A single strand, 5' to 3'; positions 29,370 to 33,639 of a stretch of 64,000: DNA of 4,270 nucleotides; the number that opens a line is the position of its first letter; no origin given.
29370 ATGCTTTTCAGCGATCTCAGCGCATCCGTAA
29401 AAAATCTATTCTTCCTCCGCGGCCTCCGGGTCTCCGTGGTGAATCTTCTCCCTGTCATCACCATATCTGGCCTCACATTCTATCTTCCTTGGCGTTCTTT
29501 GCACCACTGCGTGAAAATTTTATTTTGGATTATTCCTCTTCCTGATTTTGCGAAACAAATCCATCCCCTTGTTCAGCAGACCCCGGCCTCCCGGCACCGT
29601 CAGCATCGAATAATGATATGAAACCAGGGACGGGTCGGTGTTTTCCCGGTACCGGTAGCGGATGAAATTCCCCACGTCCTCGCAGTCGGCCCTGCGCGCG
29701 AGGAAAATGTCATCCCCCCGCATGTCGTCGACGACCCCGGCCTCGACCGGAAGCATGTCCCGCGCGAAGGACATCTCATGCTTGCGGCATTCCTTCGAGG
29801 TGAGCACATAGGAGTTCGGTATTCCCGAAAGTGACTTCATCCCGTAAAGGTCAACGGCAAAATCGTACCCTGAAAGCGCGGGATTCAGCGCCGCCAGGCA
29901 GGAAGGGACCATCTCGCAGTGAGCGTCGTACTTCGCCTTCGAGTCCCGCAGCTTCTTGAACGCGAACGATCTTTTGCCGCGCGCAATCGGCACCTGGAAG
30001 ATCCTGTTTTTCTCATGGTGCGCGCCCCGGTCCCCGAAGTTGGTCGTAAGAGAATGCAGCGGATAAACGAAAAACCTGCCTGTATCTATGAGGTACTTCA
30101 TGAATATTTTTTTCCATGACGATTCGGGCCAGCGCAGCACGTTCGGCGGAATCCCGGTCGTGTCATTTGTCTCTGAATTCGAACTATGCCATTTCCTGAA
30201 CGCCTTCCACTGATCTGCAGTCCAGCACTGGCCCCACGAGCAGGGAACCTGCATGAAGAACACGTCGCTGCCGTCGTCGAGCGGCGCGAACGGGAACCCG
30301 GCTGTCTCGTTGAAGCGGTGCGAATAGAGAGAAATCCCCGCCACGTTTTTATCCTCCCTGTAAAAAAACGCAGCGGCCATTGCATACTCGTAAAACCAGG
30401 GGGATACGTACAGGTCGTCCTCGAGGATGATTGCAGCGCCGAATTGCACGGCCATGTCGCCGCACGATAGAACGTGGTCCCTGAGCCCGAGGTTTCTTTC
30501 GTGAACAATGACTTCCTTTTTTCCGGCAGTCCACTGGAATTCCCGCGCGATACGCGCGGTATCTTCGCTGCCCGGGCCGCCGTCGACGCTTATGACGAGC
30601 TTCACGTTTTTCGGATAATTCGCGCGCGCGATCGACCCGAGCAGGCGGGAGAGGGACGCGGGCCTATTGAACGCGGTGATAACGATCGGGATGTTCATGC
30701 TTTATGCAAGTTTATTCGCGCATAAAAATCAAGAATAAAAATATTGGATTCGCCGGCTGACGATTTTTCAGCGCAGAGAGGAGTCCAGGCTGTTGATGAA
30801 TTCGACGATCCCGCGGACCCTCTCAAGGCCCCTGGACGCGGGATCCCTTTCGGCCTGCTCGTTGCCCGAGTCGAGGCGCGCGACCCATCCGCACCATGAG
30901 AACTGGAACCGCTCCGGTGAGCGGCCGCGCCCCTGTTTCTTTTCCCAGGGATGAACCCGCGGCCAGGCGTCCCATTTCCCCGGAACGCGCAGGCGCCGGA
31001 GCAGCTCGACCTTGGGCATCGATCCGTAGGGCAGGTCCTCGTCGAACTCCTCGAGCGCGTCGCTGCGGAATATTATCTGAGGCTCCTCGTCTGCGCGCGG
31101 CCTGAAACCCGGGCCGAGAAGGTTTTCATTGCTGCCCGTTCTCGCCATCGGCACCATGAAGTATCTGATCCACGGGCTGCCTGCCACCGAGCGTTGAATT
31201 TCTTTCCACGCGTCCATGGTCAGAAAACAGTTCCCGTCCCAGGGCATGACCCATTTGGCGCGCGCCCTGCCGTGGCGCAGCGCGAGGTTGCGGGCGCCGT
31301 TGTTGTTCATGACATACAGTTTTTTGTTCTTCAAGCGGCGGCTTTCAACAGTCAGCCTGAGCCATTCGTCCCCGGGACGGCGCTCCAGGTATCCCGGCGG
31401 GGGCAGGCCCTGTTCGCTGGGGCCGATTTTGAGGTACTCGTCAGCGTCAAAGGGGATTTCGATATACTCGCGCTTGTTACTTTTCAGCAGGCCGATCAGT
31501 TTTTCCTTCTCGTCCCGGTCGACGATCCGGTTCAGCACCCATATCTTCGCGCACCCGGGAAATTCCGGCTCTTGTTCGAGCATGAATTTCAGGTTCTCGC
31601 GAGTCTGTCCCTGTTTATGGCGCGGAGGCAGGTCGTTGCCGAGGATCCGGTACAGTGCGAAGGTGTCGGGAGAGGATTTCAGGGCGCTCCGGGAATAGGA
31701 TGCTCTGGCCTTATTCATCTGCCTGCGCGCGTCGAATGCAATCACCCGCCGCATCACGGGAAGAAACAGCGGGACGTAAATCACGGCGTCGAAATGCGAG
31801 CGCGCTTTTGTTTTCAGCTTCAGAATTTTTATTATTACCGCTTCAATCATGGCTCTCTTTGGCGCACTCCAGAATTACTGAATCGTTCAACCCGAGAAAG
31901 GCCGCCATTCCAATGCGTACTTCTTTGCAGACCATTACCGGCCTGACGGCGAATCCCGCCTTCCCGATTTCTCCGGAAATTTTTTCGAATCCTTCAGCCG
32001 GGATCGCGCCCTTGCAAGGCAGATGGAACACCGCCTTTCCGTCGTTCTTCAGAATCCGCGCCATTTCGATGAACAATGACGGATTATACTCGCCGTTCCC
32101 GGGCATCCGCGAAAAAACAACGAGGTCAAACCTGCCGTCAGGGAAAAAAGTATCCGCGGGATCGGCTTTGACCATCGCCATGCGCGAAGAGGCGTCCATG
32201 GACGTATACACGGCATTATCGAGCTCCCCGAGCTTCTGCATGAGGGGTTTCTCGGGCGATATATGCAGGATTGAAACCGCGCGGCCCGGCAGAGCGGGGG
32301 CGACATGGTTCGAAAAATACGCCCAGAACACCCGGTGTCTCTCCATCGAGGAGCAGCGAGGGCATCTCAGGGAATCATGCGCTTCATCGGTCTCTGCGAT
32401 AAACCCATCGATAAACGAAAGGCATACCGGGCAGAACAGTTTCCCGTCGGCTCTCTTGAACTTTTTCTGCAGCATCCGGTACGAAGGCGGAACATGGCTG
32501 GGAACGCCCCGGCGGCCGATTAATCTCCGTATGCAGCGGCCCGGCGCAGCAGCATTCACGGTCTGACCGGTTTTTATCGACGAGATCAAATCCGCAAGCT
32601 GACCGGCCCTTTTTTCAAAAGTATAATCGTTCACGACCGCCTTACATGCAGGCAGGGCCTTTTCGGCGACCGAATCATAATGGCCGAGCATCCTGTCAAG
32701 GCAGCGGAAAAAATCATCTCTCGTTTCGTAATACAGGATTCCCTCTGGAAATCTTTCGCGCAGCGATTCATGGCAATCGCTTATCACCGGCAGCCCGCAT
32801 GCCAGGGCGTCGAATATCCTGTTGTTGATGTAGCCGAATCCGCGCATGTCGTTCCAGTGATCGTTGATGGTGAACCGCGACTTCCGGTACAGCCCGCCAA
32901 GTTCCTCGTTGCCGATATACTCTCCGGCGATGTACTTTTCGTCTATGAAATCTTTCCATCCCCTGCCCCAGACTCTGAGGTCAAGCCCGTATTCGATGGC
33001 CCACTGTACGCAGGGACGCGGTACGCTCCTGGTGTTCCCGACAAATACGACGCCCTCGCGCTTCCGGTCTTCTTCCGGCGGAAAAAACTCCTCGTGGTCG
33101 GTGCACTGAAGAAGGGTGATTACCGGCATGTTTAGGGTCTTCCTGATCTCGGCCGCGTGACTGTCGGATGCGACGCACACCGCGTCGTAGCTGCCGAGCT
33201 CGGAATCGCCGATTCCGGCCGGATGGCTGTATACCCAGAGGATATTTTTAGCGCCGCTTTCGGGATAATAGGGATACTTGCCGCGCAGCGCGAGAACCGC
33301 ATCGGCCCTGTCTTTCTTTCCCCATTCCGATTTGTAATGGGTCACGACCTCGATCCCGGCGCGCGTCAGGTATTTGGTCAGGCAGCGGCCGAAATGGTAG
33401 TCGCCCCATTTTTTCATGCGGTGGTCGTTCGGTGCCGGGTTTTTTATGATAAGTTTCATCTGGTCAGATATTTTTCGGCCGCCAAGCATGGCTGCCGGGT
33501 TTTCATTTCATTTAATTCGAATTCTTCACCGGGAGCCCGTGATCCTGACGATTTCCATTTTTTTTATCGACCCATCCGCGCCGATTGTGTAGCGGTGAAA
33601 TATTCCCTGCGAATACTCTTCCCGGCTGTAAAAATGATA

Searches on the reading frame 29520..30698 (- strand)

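Call 8: search_protein_families(library=pfam, proteins=[window:29520-30698:-], max_evalue=0.001)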
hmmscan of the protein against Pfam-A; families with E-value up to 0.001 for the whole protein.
window:29520-30698:- (392 aa): 3 families
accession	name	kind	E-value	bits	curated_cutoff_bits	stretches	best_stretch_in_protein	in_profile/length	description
PF00535.33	Glycos_transf_2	-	1.3e-06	28.9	23.3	1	5-105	2-98/168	Glycosyl transferase family 2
PF03071.21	GNT-I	-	1.5e-06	27.8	25.4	1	84-124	190-230/434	GNT-I family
PF13641.12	Glyco_tranf_2_3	-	1.6e-05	25.5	27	1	5-130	5-129/230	Glycosyltransferase like family 2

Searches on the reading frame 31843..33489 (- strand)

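Call 8: search_protein_families(library=pfam, proteins=[window:31843-33489:-], max_evalue=0.001)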
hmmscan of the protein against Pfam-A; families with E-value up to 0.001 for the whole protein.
window:31843-33489:- (548 aa): 2 families
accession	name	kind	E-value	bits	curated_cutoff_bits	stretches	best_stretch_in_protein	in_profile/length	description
PF13524.12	Glyco_trans_1_2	-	8.9e-19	68.3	25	1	166-299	12-143/144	Glycosyl transferase-like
PF08241.18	Methyltransf_11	-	0.00012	23.1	21.2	1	437-488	44-95/95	Methyltransferase domain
